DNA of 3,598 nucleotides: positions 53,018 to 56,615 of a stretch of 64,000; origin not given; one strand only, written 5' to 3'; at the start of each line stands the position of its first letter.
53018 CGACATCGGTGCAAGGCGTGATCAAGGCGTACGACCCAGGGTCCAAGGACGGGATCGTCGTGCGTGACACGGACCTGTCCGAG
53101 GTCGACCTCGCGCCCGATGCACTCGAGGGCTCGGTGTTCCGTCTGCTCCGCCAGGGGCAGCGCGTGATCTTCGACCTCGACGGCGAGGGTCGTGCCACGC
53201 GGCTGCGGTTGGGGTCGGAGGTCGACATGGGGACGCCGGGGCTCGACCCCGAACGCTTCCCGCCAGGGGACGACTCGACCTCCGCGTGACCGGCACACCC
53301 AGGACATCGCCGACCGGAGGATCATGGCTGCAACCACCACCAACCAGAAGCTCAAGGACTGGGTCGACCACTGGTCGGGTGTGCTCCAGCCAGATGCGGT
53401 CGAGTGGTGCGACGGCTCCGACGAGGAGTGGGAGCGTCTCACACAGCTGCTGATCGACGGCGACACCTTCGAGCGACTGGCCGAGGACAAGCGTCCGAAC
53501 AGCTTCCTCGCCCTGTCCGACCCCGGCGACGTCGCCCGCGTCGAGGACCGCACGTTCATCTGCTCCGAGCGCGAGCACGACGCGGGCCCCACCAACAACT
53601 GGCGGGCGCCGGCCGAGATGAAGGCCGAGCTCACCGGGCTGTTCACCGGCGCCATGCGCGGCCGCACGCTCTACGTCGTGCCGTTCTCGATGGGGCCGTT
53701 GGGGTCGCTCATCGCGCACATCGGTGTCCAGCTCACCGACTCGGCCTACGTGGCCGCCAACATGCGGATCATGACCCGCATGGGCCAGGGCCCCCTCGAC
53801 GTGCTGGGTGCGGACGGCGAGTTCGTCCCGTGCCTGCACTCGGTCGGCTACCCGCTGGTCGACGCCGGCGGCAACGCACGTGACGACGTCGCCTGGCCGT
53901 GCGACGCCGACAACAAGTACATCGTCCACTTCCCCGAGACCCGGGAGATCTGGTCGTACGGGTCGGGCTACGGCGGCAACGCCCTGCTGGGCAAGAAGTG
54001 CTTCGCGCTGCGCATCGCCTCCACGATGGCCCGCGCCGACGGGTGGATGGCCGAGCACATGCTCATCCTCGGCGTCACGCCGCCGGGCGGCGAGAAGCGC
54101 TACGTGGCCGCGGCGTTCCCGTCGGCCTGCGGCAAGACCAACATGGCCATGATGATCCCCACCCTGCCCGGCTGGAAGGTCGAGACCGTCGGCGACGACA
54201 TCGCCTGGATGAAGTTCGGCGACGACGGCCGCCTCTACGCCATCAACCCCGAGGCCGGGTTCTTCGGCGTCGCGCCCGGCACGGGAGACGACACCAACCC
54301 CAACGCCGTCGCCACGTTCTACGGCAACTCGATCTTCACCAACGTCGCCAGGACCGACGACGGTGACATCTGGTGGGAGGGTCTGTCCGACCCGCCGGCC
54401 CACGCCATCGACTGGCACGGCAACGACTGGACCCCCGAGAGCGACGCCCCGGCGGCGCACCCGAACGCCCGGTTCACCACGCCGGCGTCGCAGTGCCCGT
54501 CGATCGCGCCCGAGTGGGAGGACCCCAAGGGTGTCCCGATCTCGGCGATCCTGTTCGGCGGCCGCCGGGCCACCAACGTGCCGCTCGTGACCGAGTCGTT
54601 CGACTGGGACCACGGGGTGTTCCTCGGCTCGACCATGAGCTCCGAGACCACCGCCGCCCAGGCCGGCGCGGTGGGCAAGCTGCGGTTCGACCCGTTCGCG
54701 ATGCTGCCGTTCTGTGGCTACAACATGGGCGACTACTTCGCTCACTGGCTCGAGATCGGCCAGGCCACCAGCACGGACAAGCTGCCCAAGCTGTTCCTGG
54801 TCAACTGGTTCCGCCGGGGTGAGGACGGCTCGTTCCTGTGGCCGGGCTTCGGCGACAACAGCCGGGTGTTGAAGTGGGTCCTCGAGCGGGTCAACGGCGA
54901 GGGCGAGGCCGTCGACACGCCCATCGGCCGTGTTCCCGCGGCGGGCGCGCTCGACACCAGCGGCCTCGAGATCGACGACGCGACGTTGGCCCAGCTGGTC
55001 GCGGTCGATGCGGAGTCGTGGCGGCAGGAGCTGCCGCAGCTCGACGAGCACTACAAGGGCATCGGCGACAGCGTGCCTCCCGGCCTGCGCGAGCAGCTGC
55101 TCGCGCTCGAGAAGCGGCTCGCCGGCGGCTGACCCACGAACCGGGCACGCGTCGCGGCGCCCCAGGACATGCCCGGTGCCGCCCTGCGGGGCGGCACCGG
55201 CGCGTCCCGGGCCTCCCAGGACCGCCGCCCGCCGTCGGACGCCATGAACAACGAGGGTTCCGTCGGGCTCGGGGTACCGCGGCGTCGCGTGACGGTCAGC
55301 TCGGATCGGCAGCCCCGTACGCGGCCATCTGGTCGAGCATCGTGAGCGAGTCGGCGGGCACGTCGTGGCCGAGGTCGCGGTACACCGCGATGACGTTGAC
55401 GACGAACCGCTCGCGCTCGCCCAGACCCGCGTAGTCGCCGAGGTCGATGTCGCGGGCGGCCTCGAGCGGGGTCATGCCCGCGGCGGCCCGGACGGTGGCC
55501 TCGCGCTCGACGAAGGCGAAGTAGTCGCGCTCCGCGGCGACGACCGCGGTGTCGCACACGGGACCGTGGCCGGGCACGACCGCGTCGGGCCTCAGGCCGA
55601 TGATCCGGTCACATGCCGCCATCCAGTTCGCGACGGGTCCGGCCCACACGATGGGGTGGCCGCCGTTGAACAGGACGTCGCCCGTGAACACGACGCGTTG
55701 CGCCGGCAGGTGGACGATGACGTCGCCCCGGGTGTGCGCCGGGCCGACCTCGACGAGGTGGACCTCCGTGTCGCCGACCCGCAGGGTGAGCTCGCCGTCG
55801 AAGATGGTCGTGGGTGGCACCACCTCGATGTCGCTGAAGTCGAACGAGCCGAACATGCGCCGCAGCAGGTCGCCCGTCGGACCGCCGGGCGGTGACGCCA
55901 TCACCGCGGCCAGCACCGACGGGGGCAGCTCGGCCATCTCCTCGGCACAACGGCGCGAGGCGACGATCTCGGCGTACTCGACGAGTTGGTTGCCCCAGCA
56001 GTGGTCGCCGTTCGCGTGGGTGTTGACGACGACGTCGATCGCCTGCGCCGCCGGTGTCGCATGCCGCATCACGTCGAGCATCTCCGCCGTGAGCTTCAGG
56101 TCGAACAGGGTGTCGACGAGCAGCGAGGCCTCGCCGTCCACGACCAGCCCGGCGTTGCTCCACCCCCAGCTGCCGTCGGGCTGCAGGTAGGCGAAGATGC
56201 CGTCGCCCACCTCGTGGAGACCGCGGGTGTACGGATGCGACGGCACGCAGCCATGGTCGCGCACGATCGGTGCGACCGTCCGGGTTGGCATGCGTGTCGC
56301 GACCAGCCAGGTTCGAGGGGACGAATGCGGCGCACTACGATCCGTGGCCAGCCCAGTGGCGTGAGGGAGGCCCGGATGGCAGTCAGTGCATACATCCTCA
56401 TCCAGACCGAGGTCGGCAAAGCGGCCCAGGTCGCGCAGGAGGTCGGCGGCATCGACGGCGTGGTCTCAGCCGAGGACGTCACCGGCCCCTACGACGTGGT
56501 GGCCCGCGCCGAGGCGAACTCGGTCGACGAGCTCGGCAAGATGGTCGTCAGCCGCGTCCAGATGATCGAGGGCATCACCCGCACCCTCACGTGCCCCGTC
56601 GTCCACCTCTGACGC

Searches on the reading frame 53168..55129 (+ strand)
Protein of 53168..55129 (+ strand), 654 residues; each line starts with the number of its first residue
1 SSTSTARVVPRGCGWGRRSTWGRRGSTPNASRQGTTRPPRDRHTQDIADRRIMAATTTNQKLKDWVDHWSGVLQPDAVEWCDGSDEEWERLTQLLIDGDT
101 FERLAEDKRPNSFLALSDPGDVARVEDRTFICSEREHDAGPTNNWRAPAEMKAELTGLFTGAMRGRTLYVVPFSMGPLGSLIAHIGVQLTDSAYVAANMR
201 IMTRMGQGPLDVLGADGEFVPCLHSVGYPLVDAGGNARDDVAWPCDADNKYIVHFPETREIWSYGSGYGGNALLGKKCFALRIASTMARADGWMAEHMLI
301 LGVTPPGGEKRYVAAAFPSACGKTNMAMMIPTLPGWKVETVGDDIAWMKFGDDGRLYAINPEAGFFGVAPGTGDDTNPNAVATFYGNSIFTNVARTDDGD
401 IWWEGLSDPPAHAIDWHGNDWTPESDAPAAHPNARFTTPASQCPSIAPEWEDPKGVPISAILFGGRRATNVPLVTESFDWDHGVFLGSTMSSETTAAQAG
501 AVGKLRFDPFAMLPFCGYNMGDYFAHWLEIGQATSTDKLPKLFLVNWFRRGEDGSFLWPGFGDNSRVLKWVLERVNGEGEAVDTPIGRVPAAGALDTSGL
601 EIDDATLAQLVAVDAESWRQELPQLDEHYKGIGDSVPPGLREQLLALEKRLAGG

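Call 55: search_protein_families(library=pfam, proteins=[window:53168-55129:+], max_evalue=0.00001)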
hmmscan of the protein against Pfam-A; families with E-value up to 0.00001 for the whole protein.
window:53168-55129:+ (654 aa): 2 families
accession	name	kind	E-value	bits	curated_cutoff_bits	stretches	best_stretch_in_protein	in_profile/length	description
PF00821.23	PEPCK_GTP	-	6.2e-171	568.4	23.8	1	293-650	1-357/357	Phosphoenolpyruvate carboxykinase C-terminal P-loop domain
PF17297.7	PEPCK_N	-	3.3e-97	324.8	23.8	1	64-289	1-218/218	Phosphoenolpyruvate carboxykinase N-terminal domain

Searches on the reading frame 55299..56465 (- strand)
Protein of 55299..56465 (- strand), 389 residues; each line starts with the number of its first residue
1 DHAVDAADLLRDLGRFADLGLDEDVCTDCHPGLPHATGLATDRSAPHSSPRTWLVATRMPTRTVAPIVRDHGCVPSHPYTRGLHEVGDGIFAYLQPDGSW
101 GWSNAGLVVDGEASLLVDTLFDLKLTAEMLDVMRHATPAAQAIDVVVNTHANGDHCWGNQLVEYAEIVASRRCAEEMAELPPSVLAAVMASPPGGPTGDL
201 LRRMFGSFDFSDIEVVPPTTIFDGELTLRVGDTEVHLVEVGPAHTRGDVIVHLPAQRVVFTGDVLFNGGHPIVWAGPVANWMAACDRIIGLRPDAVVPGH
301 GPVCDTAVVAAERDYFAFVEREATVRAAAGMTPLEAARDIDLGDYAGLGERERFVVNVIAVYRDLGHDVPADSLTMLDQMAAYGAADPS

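Call 55: search_protein_families(library=pfam, proteins=[window:55299-56465:-], max_evalue=0.00001)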
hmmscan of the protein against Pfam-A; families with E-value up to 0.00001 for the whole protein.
window:55299-56465:- (389 aa): 1 family
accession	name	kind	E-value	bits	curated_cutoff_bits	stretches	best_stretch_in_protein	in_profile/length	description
PF00753.33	Lactamase_B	-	1.3e-26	94.2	22.7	1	103-300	6-196/196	Metallo-beta-lactamase superfamily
